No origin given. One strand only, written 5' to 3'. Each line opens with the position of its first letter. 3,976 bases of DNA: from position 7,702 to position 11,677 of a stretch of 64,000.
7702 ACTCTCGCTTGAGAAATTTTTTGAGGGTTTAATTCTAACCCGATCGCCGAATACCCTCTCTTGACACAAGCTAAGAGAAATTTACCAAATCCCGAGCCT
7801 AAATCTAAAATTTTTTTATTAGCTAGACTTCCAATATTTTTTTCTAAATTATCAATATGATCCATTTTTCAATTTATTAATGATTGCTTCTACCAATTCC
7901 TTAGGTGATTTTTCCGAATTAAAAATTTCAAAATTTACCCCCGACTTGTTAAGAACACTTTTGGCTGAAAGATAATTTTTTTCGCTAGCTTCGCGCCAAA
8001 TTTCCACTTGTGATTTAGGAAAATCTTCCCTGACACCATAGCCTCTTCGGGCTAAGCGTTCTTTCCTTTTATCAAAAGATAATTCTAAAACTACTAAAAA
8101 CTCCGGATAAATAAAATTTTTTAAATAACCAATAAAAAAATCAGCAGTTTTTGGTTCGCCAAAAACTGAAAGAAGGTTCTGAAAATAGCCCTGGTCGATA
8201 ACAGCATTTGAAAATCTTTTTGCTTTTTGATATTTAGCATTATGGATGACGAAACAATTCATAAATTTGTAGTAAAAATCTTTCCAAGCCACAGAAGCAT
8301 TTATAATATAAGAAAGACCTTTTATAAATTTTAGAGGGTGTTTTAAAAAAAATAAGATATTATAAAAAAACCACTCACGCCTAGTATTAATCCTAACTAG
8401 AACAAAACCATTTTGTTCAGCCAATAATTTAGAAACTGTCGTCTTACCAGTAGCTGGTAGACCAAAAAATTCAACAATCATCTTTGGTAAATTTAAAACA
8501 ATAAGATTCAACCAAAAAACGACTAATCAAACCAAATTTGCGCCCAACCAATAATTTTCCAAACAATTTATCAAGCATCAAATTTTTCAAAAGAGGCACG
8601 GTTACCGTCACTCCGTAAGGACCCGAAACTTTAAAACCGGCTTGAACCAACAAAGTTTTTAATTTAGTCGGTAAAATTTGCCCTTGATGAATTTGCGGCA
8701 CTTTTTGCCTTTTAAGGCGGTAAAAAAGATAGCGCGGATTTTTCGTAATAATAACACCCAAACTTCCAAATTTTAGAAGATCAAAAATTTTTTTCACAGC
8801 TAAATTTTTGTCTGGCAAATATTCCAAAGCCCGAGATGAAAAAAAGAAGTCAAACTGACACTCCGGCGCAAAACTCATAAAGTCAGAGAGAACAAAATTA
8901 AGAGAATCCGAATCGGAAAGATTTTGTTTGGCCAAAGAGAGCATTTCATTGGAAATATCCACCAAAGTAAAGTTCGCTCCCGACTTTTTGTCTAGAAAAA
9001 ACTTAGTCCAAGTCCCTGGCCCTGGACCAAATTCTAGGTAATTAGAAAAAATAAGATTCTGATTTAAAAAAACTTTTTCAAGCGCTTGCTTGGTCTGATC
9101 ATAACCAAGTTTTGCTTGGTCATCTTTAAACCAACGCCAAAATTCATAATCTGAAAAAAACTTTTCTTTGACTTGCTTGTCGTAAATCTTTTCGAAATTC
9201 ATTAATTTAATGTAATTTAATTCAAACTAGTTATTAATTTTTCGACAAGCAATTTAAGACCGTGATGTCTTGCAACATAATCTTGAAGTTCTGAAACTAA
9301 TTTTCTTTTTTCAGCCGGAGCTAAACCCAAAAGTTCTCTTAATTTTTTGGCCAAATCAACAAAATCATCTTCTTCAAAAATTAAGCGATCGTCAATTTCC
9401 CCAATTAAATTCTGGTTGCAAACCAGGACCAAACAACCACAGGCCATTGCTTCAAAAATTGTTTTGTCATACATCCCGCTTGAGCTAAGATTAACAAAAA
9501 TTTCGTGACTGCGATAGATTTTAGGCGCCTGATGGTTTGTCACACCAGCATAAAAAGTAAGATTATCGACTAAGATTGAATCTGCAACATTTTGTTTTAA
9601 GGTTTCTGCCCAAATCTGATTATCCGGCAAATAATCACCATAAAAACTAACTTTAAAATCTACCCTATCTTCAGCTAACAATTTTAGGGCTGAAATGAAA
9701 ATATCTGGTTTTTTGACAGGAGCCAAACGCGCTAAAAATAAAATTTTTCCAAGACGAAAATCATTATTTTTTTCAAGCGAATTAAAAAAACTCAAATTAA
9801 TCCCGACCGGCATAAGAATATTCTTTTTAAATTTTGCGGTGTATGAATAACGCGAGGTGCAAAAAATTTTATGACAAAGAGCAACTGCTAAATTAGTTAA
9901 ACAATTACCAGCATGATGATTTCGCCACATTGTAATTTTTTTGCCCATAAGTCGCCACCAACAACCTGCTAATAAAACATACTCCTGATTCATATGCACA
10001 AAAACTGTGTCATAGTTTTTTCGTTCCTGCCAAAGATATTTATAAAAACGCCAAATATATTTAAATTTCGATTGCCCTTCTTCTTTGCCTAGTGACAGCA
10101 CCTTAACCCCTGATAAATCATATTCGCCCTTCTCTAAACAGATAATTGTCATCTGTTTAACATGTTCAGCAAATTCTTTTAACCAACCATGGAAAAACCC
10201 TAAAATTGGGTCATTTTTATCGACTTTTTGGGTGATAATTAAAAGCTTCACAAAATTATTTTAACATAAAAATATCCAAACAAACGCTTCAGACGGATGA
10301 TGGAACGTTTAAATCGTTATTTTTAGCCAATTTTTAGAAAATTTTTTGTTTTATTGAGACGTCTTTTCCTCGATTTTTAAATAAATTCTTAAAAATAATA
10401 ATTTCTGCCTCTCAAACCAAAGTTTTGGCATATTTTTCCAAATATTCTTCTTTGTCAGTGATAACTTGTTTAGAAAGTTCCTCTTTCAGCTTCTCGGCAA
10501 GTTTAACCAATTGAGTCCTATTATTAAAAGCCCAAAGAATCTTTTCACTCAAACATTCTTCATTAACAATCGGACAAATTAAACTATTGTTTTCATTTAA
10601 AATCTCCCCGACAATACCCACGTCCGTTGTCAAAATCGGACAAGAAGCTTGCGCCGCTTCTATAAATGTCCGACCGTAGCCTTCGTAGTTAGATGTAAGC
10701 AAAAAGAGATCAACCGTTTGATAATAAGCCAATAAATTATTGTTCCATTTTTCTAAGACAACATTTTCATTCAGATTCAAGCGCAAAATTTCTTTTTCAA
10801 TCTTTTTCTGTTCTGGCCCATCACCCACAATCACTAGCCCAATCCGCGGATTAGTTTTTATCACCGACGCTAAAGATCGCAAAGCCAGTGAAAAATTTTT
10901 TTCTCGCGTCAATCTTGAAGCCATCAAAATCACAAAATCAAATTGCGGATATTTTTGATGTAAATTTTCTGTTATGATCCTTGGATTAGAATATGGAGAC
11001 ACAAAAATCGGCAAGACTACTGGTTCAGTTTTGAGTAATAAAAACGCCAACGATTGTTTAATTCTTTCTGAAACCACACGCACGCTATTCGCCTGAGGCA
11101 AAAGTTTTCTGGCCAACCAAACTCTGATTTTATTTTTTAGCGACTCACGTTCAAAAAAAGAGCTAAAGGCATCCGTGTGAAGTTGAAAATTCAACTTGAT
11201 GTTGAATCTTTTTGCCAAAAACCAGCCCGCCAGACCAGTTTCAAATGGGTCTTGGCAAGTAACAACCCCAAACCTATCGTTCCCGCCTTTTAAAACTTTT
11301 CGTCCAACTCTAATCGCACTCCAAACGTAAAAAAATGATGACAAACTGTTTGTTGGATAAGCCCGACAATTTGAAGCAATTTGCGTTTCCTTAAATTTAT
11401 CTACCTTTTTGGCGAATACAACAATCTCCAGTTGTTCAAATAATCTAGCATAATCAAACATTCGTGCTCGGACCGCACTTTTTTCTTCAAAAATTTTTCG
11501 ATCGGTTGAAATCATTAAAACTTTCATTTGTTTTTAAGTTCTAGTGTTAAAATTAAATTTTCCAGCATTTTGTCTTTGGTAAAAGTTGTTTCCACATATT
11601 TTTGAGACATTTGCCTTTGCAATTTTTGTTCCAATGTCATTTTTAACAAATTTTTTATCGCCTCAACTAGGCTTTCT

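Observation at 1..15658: A ~15.6 kb single-strand glycan operon with seven GT4 and one GT2 glycosyltransferases, four SAM methyltransferase domains (two fused to GTs), a P-loop kinase-like gene and a Wzx flippase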

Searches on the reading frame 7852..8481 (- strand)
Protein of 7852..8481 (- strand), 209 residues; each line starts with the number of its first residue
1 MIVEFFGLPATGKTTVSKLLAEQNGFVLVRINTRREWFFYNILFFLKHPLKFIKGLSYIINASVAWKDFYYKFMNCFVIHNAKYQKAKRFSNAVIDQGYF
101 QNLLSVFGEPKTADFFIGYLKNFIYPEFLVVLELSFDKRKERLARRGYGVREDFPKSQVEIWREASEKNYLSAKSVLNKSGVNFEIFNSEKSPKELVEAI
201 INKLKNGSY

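Call 5: search_protein_families(library=pfam, proteins=[window:7852-8481:-], max_evalue=0.01)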
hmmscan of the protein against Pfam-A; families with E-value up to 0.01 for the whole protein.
window:7852-8481:- (209 aa): 3 families
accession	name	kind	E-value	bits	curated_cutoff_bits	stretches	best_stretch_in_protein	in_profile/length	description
PF13238.12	AAA_18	-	1.5e-08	35.6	29.4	1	6-162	4-127/128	AAA domain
PF13671.12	AAA_33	-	6.3e-07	30.2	27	1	4-164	3-138/143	AAA domain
PF01712.25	dNK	-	0.0021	18.3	27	1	8-199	6-197/203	Deoxynucleoside kinase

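Call 14: search_protein_families(library=ncbifam, proteins=[window:7852-8481:-], max_evalue=0.001)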
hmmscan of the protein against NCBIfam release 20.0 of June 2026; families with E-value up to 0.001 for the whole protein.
window:7852-8481:- (209 aa): 1 family
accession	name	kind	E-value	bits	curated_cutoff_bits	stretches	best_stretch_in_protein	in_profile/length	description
NF003012.0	PRK03839.1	equivalog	1.2e-07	31.9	152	0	1-32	1-32/180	putative kinase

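Call 32: search_solved_structures(query=window:7852-8481:-, max_evalue=1)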
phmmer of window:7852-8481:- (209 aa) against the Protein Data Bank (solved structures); distinct sequences matched with E-value up to 1: 5.
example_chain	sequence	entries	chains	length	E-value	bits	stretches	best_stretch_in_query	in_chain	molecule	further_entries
4cvn_A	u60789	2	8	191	8.2e-05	25.7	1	1-31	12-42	PUTATIVE ADENYLATE KINASE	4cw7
37ap_A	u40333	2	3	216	0.35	13.8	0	3-30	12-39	Putative adenylate kinase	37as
5jzv_A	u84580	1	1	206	0.66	13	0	6-32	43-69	Adenylate kinase isoenzyme 6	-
8puu_A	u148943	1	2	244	0.79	12.7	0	2-160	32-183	Deoxynucleoside kinase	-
1rkb_A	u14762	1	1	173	1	12.4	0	6-32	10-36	Protein AD-004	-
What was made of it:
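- Tried and rejected: For the kinase-like protein only the P-loop matched (call 32).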

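Call 55: search_protein_families(library=padloc, proteins=[window:7852-8481:-], max_evalue=0.001)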
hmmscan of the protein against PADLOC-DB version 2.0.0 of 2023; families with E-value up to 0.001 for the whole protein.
window:7852-8481:- (209 aa): 2 families
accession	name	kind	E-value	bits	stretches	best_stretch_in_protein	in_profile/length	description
PDLC02911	VakA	-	6.3e-09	34.6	0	5-29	7-31/163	-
PDLC04690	PDC-M51B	-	1.4e-05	22.9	0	121-160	108-146/191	-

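Call 58: find_homologous_proteins(query=window:7852-8481:-, max_evalue=0.001)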
Query window:7852-8481:- (209 aa): 28 proteins with E <= 0.001 among 232 candidates.
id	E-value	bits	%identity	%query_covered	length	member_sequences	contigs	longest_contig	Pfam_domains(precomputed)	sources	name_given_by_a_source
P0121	5.8e-116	403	100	88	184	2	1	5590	-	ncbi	ncbi:MAG: hypothetical protein WCX70_02710, partial [Candidatus Paceibacterota bacterium]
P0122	4.6e-92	325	69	100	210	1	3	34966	PF13671.13,PF13238.13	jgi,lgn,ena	-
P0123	1.4e-60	223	52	99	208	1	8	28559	PF13671.13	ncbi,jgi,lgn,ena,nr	ncbi:MAG TPA: AAA family ATPase [Candidatus Paceibacterota bacterium]|nr:AAA family ATPase [Candidat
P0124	2.8e-45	173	42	96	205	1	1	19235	PF00004.36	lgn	-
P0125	1.1e-44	171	45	98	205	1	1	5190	PF13207.13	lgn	-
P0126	4.6e-44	169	47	81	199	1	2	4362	PF13671.13,PF13207.13,PF13238.13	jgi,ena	-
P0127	4.1e-42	162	42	96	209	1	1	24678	-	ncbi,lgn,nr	ncbi:hypothetical protein HY839_03475 [Candidatus Azambacteria bacterium]|nr:hypothetical protein [C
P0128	1.8e-41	160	40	94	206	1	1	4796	-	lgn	-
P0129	2.5e-41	160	44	89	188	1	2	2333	-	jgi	jgi:hypothetical protein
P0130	4.0e-41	159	41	100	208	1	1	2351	PF13671.13,PF00004.36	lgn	-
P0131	8.4e-41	158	44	98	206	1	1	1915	PF13207.13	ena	-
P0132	9.2e-41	158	39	92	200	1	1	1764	-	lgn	-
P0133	2.6e-40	156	42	96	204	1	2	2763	PF13238.13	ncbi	-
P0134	1.2e-39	154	46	81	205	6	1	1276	PF02223.24,PF13238.13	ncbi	-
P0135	4.1e-39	152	40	96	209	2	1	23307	PF13671.13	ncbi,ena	-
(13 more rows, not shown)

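Call 64: predict_structure(alignment_id=A2)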
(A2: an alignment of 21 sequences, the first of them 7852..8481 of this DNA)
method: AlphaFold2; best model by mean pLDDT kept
length: 209 residues; sequences in the alignment: 21
mean_pLDDT: 92.1   pTM: 0.88
mean pLDDT of the five models: 92.1, 91.2, 90.8, 90.5, 90.0
residues with pLDDT >= 90: 172; 70-90: 31; 50-70: 6; < 50: 0
segments of 3 or more residues with pLDDT < 50: none
pLDDT, mean of each block of 10 residues (from residue 1): 95 95 92 95 97 95 92 93 97 95 92 93 94 93 77 83 92 93 94 95 81
secondary structure, 60 per line:
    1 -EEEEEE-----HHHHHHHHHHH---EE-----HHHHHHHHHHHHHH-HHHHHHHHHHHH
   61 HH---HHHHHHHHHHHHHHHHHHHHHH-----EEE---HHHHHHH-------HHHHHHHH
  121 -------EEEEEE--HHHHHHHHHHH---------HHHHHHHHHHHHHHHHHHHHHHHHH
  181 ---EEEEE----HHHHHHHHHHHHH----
elements in order: E2-7 H13-23 H34-47 H49-62 H66-87 E93-95 H99-105 H113-120 E128-133 H136-146 H156-180 E184-188 H193-205

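Call 66: fold_search(model_id=the predicted structure, library=pdb)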
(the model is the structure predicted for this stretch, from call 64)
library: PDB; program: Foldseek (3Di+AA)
matches with E <= 10: 1097; with E <= 0.001: 182
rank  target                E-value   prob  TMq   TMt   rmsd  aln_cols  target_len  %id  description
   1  2jat_B                2.2e-07  1.00  0.60  0.65   7.4       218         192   16  Structure of deoxyadenosine kinase from M.mycoides with products dcmp and a flexible dcdp bound (released 2007-01-03)
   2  2jas_C                5.2e-07  1.00  0.55  0.59   8.1       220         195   16  Structure of deoxyadenosine kinase from M.mycoides with bound dATP (released 2007-01-03)
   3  2jas_A                6.2e-07  1.00  0.54  0.58   8.1       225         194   17  Structure of deoxyadenosine kinase from M.mycoides with bound dATP (released 2007-01-03)
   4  2jat_A                7.0e-07  1.00  0.53  0.57   8.6       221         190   17  Structure of deoxyadenosine kinase from M.mycoides with products dcmp and a flexible dcdp bound (released 2007-01-03)
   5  8puu_A                1.1e-06  1.00  0.54  0.53   8.8       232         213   16  Giardia intestinalis deoxyadenosine kinase forms a functional tetramer (released 2024-10-30)
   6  2jas_D                1.9e-06  1.00  0.55  0.60   8.4       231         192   16  Structure of deoxyadenosine kinase from M.mycoides with bound dATP (released 2007-01-03)
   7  2bwj_A                1.9e-06  1.00  0.51  0.54   7.6       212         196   13  Structure of adenylate kinase 5 (released 2005-07-21)
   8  2jaq_B                2.7e-06  1.00  0.52  0.57   8.2       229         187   15  Structure of deoxyadenosine kinase from M. mycoides with bound dCTP (released 2007-01-03)
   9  2jaq_A                3.0e-06  1.00  0.52  0.57   8.2       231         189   15  Structure of deoxyadenosine kinase from M. mycoides with bound dCTP (released 2007-01-03)
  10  8puu_B                3.8e-06  1.00  0.53  0.51   8.3       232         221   17  Giardia intestinalis deoxyadenosine kinase forms a functional tetramer (released 2024-10-30)
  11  2jas_E                4.5e-06  1.00  0.51  0.55   8.6       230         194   17  Structure of deoxyadenosine kinase from M.mycoides with bound dATP (released 2007-01-03)
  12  2bwj_C                6.4e-06  1.00  0.50  0.53   8.1       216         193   12  Structure of adenylate kinase 5 (released 2005-07-21)
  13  2jas_B                6.8e-06  1.00  0.52  0.56   8.3       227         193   15  Structure of deoxyadenosine kinase from M.mycoides with bound dATP (released 2007-01-03)
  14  2jas_F                7.2e-06  1.00  0.56  0.60   7.5       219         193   17  Structure of deoxyadenosine kinase from M.mycoides with bound dATP (released 2007-01-03)
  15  5h70_A                7.6e-06  1.00  0.57  0.58   8.1       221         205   17  Crystal structure of ADP bound dTMP kinase (st1543) from Sulfolobus Tokodaii Strain7 (released 2016-12-07)
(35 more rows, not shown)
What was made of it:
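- On WbdD-type kinase-methyltransferase terminator: The kinase-like protein has a P-loop NMP/dN-kinase fold (calls 64, 66).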

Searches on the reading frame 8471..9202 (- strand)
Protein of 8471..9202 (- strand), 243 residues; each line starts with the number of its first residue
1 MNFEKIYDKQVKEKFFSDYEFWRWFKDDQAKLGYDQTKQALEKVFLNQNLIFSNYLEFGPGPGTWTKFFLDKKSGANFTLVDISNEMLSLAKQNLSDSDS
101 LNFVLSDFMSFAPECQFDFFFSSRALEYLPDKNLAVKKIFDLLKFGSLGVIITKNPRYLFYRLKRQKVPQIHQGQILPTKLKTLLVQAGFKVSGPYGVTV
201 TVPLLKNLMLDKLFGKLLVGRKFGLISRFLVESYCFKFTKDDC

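Call 5: search_protein_families(library=pfam, proteins=[window:8471-9202:-], max_evalue=0.01)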
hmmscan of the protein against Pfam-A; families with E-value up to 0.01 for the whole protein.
window:8471-9202:- (243 aa): 8 families
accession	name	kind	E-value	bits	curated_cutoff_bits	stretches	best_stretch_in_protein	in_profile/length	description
PF13649.12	Methyltransf_25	-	1.7e-12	48.3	27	1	56-144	2-94/97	Methyltransferase domain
PF08241.18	Methyltransf_11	-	1.8e-12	48.2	21.2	1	56-147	1-91/95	Methyltransferase domain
PF08242.18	Methyltransf_12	-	1.3e-11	45.5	30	1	56-146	1-95/98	Methyltransferase domain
PF13847.12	Methyltransf_31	-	4.6e-11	43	27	1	54-155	6-113/145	Methyltransferase domain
PF13489.12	Methyltransf_23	-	2.5e-09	37.5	27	1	52-192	23-161/164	Methyltransferase domain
PF01209.24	Ubie_methyltran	-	0.00017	21.5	20.1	1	54-151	50-151/233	ubiE/COQ5 methyltransferase family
PF05175.20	MTS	-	0.0015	18.7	23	1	36-120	18-102/170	Methyltransferase small domain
PF00398.26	RrnaAD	-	0.0016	18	24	1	55-114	34-91/263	Ribosomal RNA adenine dimethylase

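Call 14: search_protein_families(library=ncbifam, proteins=[window:8471-9202:-], max_evalue=0.001)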
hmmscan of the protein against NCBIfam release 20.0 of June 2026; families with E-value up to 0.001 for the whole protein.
window:8471-9202:- (243 aa): 11 families
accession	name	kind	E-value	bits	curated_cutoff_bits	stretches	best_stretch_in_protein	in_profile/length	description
TIGR02072.1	BioC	equivalog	8.2e-12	45.4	184.95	1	47-147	29-128/244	malonyl-ACP O-methyltransferase BioC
NF002463.0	PRK01683.1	equivalog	2.3e-10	40.5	297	1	52-148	32-126/258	trans-aconitate 2-methyltransferase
NF010703.0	PRK14103.1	equivalog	2.5e-06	27.1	320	1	57-147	35-120/256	trans-aconitate 2-methyltransferase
TIGR02021.1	BchM-ChlM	equivalog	9.1e-06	25.2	158.9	1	49-164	52-165/218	magnesium protoporphyrin IX methyltransferase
NF041650.1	nod_mtase_NodS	equivalog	0.00013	21.8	300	1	43-139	31-124/190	nodulation methyltransferase NodS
NF040539.1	AST_met_ArsM_2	exception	0.00014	21.8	240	1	55-148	60-160/262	putative arsinothricin biosynthesis methyltransferase ArsM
NF041536.1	ArsM_DUF2284_UU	exception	0.00016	20.1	575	1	73-147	97-176/459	arsenite methyltransferase/DUF2284 domain selenoprotein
NF008264.0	PRK11036.1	equivalog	0.00039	19.9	366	0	73-158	64-154/261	tRNA uridine 5-oxyacetic acid(34) methyltransferase CmoM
NF007610.0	PRK10258.1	equivalog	0.00044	19.7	342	1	37-146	30-133/251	malonyl-ACP O-methyltransferase BioC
NF041537.1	ArsM_AhpD_UU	exception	0.00047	19.1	510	1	80-150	106-179/345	arsenite methyltransferase/AhpD domain selenoprotein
NF001244.0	PRK00216.1-5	equivalog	0.00076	18.8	216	0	54-151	51-153/236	bifunctional demethylmenaquinone methyltransferase/2-methoxy-6-polyprenyl-1,4-benzoquinol methylase UbiE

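Call 55: search_protein_families(library=padloc, proteins=[window:8471-9202:-], max_evalue=0.001)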
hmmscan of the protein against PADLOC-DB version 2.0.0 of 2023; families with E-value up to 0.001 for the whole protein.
window:8471-9202:- (243 aa): 1 family
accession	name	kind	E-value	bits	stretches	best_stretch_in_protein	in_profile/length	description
PDLC04134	mad2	-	9.7e-12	42.5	1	55-157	295-400/492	mads_2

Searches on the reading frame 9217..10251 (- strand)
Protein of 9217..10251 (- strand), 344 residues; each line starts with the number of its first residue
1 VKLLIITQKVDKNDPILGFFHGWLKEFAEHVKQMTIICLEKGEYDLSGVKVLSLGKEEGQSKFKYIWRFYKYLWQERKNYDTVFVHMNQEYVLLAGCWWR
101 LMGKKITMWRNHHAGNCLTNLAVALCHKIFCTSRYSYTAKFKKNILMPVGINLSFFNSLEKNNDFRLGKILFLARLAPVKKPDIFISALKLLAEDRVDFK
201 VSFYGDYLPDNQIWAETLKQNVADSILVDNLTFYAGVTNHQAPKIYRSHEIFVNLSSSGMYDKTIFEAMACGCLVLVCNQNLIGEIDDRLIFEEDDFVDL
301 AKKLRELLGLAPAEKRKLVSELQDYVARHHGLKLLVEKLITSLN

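Call 6: search_protein_families(library=pfam, proteins=[window:9217-10251:-], max_evalue=0.01)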
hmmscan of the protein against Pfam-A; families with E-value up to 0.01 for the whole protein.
window:9217-10251:- (344 aa): 3 families
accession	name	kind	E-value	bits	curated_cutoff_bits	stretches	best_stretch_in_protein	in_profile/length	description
PF13692.12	Glyco_trans_1_4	-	9.6e-14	52.3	27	1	169-308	3-140/142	Glycosyl transferases group 1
PF00534.26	Glycos_transf_1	-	1.5e-13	51.1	26.4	1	169-311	17-159/172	Glycosyl transferases group 1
PF13524.12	Glyco_trans_1_2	-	1e-10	42.2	25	1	197-333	13-136/144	Glycosyl transferase-like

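Call 14: search_protein_families(library=ncbifam, proteins=[window:9217-10251:-], max_evalue=0.001)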
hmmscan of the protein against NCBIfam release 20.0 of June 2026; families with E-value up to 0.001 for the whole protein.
window:9217-10251:- (344 aa): 5 families
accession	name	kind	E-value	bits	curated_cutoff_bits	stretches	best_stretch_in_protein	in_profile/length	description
NF041876.1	EPS_EpsE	equivalog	2.7e-11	43.4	400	1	142-328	186-378/389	exopolysaccharide biosynthesis GT4 family glycosyltransferase EpsE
NF038295.1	EPS_HpsP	equivalog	1e-10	41.2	550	1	143-286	177-326/388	hormogonium polysaccharide biosynthesis glycosyltransferase HpsP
NF038229.1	Glyco4_Geo_Pelo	equivalog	6.8e-08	31.9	400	1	128-308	119-299/338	GPMC system family 4 glycosyltransferase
NF046085.1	XrtY_assoc_Gly1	equivalog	1.9e-06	27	400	1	161-280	203-316/387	XrtY-associated glycosyltransferase XYAG1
TIGR03088.1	stp2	hypoth_equivalog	3.4e-05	23.1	409.05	0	170-308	197-336/374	TIGR03088 family PEP-CTERM/XrtA system glycosyltransferase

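Call 55: search_protein_families(library=padloc, proteins=[window:9217-10251:-], max_evalue=0.001)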
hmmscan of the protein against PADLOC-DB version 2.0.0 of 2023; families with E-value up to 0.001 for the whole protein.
window:9217-10251:- (344 aa): 0 families

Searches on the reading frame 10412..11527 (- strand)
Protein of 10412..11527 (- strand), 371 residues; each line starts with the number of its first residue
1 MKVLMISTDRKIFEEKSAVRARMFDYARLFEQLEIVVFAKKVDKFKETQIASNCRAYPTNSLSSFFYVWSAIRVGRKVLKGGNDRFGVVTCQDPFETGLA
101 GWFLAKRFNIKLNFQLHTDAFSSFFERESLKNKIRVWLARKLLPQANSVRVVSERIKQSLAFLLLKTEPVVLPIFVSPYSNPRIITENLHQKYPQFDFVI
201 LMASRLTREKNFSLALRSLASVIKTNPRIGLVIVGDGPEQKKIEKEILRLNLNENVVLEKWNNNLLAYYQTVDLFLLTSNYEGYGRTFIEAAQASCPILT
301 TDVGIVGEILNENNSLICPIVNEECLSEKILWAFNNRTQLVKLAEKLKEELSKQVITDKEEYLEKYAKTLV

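Call 6: search_protein_families(library=pfam, proteins=[window:10412-11527:-], max_evalue=0.01)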
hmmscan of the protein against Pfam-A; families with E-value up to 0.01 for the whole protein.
window:10412-11527:- (371 aa): 5 families
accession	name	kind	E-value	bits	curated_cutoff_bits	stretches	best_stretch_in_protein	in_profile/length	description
PF00534.26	Glycos_transf_1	-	1.5e-30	106.5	26.4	1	197-349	15-167/172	Glycosyl transferases group 1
PF13692.12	Glyco_trans_1_4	-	3.2e-22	79.8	27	1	198-335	2-141/142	Glycosyl transferases group 1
PF20706.3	GT4-conflict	-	5e-10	39.4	26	1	127-356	128-376/385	Family 4 Glycosyltransferase in conflict systems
PF13579.12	Glyco_trans_4_4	-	1.6e-07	32.3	29.7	1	28-171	16-153/158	Glycosyl transferase 4-like domain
PF13439.12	Glyco_transf_4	-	2.5e-07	31.3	28.5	1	34-162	21-150/170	Glycosyltransferase Family 4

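Call 48: search_protein_families(library=ncbifam, proteins=[window:10412-11527:-], max_evalue=1e-8)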
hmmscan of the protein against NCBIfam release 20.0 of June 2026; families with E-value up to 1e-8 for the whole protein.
window:10412-11527:- (371 aa): 15 families
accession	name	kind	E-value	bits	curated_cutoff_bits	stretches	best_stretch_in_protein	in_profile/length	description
TIGR03999.1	thiol_BshA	equivalog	6.4e-18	64.8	273.7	1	144-366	143-366/375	N-acetyl-alpha-D-glucosaminyl L-malate synthase BshA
NF047684.1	TeichurnBiosyTuaC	equivalog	1.3e-17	63.8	550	1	143-359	162-377/391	teichuronic acid biosynthesis protein TuaC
TIGR03088.1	stp2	hypoth_equivalog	4.1e-16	59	409.05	1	195-357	192-359/374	TIGR03088 family PEP-CTERM/XrtA system glycosyltransferase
NF050063.1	ProtGlycPglJ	equivalog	1.7e-14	53.8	500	1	197-340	194-336/363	N-acetylgalactosamine-N,N'-diacetylbacillosaminyl-diphospho-undecaprenol 4-alpha-N-acetylgalactosaminyltransferase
NF049988.1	MGlcDAGSynMgs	equivalog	4.4e-14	52.7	400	1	195-357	211-370/398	alpha-monoglucosyldiacylglycerol synthase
TIGR02918.1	TIGR02918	equivalog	8.4e-13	47.8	574.6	1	193-336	315-459/500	accessory Sec system glycosyltransferase GtfA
NF047880.1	glyco_SdgA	exception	9.7e-13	47.5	800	1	186-348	305-468/488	serine-aspartate repeat adhesin O-glycosyltransferase SdgA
NF038295.1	EPS_HpsP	equivalog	5.7e-12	45.3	550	1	128-346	137-362/388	hormogonium polysaccharide biosynthesis glycosyltransferase HpsP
NF047881.1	glyco_SdgB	exception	7.9e-12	44.6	800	1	200-366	324-489/496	serine-aspartate repeat adhesin O-glycosyltransferase SdgB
NF011726.0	PRK15179.1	equivalog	2.4e-11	42.7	733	1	205-313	525-633/694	Vi polysaccharide biosynthesis protein TviE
NF046085.1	XrtY_assoc_Gly1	equivalog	3.1e-11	42.8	400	1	127-366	143-381/387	XrtY-associated glycosyltransferase XYAG1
NF041876.1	EPS_EpsE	equivalog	8.6e-11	41.7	400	1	198-353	215-378/389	exopolysaccharide biosynthesis GT4 family glycosyltransferase EpsE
NF007396.0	PRK09922.1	equivalog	2.1e-10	40.1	385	1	146-303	136-291/361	lipopolysaccharide 1,6-galactosyltransferase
NF038255.1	exopoly_VpsD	equivalog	8.1e-09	34.8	300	1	191-366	197-376/381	VpsD family glycosyltransferase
TIGR04157.1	glyco_rSAM_CFB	subfamily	8.5e-09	34.9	400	0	196-367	226-394/406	TIGR04157 family glycosyltransferase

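Call 55: search_protein_families(library=padloc, proteins=[window:10412-11527:-], max_evalue=0.001)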
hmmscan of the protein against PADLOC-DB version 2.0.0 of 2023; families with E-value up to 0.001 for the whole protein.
window:10412-11527:- (371 aa): 0 families
